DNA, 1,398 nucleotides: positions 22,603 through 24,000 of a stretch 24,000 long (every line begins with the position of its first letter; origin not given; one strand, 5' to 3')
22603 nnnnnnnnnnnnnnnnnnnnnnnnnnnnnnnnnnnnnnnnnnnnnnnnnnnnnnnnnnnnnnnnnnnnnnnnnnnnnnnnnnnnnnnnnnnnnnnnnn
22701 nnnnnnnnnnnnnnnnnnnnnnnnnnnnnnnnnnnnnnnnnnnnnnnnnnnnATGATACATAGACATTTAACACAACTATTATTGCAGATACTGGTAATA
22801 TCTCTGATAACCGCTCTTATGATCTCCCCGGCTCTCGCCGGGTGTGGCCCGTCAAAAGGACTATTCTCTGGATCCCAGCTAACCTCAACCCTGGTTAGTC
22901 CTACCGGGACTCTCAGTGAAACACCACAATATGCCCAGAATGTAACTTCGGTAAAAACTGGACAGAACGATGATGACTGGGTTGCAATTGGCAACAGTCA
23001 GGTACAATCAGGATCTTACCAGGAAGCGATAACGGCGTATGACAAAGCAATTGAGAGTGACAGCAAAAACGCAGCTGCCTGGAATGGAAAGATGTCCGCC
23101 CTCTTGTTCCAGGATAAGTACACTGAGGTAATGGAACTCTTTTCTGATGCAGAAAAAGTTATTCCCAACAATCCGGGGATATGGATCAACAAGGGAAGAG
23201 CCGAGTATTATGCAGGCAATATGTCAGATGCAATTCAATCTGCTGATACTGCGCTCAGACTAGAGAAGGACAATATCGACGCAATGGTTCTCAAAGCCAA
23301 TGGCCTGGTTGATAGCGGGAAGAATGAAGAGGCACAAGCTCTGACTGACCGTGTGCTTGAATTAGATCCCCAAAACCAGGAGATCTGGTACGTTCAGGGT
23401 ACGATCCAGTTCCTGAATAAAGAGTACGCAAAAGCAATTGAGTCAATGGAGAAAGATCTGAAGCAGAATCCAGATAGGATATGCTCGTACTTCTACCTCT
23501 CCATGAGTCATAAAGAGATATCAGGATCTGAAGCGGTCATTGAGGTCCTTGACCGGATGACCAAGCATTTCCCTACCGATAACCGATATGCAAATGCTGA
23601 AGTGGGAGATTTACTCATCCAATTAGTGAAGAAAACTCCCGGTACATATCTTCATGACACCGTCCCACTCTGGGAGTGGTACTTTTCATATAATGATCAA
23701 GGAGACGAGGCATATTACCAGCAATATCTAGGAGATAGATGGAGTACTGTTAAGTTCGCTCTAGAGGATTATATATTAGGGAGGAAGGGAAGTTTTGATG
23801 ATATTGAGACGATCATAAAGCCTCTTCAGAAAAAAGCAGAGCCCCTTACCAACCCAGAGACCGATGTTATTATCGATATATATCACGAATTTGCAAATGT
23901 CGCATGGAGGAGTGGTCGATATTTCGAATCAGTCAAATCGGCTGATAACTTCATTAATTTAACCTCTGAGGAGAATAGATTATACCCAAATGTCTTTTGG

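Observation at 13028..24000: Candidate uncharacterised exported system: tail-bearing secreted protein, three C11 (clostripain-like) peptidase paralogs and two TPR lipoprotein paralogs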

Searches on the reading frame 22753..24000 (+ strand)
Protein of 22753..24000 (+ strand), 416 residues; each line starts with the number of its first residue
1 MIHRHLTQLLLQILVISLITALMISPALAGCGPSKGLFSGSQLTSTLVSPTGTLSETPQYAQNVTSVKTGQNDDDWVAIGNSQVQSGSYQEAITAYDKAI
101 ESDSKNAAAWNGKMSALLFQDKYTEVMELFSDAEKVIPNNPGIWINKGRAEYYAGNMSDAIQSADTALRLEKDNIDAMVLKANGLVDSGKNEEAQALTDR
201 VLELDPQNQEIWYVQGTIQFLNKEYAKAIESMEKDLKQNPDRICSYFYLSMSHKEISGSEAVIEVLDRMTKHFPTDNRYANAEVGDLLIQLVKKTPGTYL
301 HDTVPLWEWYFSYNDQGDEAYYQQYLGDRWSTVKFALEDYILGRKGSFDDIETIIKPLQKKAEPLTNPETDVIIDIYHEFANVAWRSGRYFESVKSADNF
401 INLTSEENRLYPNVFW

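Call 9: search_protein_families(library=pfam, proteins=[window:22753-24000:+], max_evalue=0.01)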
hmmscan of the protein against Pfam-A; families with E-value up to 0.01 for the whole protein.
window:22753-24000:+ (416 aa): 23 families
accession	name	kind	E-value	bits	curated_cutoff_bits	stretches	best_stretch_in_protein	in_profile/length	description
PF07719.23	TPR_2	-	4.9e-22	76.6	27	2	210-241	2-33/34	Tetratricopeptide repeat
PF13432.12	TPR_16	-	4.1e-19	69.1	32.7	2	181-234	3-56/65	Tetratricopeptide repeat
PF14559.12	TPR_19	-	4.3e-18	65.8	25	2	154-215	4-65/68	Tetratricopeptide repeat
PF00515.34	TPR_1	-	1.8e-16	59.6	27.8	1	76-106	4-34/34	Tetratricopeptide repeat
PF13428.12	TPR_14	-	6.5e-16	57.7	23.5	0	179-216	5-42/44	Tetratricopeptide repeat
PF23914.1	TPR_CcmH_CycH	-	3e-15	56.8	42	1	138-238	47-150/158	Cytochrome c-type biogenesis protein H TPR domain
PF13181.12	TPR_8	-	9.5e-14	50.8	25.7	1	76-106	4-34/34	Tetratricopeptide repeat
PF13414.12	TPR_11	-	2.9e-12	46.5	26.8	1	80-111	1-32/42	TPR repeat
PF13431.12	TPR_17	-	3.5e-11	42.9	24.4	1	199-230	3-34/34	Tetratricopeptide repeat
PF12895.13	ANAPC3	-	1.5e-10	41.6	27.2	2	189-248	3-62/82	Anaphase-promoting complex, cyclosome, subunit 3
PF01239.28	PPTA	-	1.4e-07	31.2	29.5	0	89-111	1-23/32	Protein prenyltransferase alpha subunit repeat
PF25062.1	ARM_TT21_N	-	4.2e-07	30.4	40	1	159-274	80-199/222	Tetratricopeptide repeat protein 21 N-terminal ARM repeat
PF13371.12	TPR_9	-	9.8e-07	29.1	35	0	188-242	8-62/73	Tetratricopeptide repeat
PF13176.12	TPR_7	-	1.4e-05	25.3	27.9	0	76-103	2-31/36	Tetratricopeptide repeat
PF13424.12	TPR_12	-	1.9e-05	25.2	30.1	0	79-101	9-31/77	Tetratricopeptide repeat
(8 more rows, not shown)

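Call 85: search_protein_families(library=ncbifam, proteins=[window:22753-24000:+], max_evalue=0.001)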
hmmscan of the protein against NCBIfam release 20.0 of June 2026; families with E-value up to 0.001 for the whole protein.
window:22753-24000:+ (416 aa): 21 families
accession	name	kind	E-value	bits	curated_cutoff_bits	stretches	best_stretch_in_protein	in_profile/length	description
TIGR02917.1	PEP_TPR_lipo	equivalog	1.5e-21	76.1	312.2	1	61-277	113-329/899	XrtA/PEP-CTERM system TPR-repeat protein PrsT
NF040959.1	MamA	equivalog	9.2e-18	64.4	200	2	144-274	40-170/204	magnetosome protein MamA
TIGR00990.1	3a0801s09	subfamily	2.7e-12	46.1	757.25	2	182-275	372-465/615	mitochondrial import receptor subunit TOM70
NF047507.1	TPR_BatC_Lepto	exception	6.7e-09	35.5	175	1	120-231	37-149/214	TPR repeat-containing protein BatC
NF033920.0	C39_PA2778_fam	equivalog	2.6e-08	33.6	150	1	72-134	189-251/255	PA2778 family cysteine peptidase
TIGR02521.1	type_IV_pilW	equivalog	3.2e-08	33.4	154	1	74-234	32-194/234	type IV pilus biogenesis/stability protein PilW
NF052415.1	T3SS_chap_SctY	equivalog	1.5e-07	31.9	70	0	170-239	1-70/106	type III secretion apparatus assembly chaperone SctY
NF009037.0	PRK12370.1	equivalog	2.3e-07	29.6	589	0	89-182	320-413/553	HilA/EilA family virulence transcriptional regulator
NF053607.1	CHU_0125_OmpA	equivalog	4.1e-07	28.9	620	1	145-270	23-144/639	CHU_0125 family OmpA-like outer membrane integrity protein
NF047936.1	antiphage_GapS6b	subfamily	6.5e-07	27.5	850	0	115-199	452-536/1089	GapS6b family protein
TIGR03939.1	PGA_TPR_OMP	equivalog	1e-06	27.3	366.65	1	72-178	85-191/800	poly-beta-1,6 N-acetyl-D-glucosamine export porin PgaA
TIGR02552.1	LcrH_SycD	equivalog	2.6e-06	27.2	104.8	0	138-212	49-123/136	SycD/LcrH family type III secretion system chaperone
NF052400.1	M48_BAM_BepA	equivalog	3.1e-06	26.2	570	0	184-277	316-409/483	beta-barrel assembly-enhancing protease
NF047371.1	FlcA_CTERM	equivalog_domain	3.3e-06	25.8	300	0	128-203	460-535/646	periplasmic flagellar collar protein FlcA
TIGR04510.1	mod_pep_cyc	subfamily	3.8e-06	25.7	400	1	78-235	403-562/814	putative peptide modification system cyclase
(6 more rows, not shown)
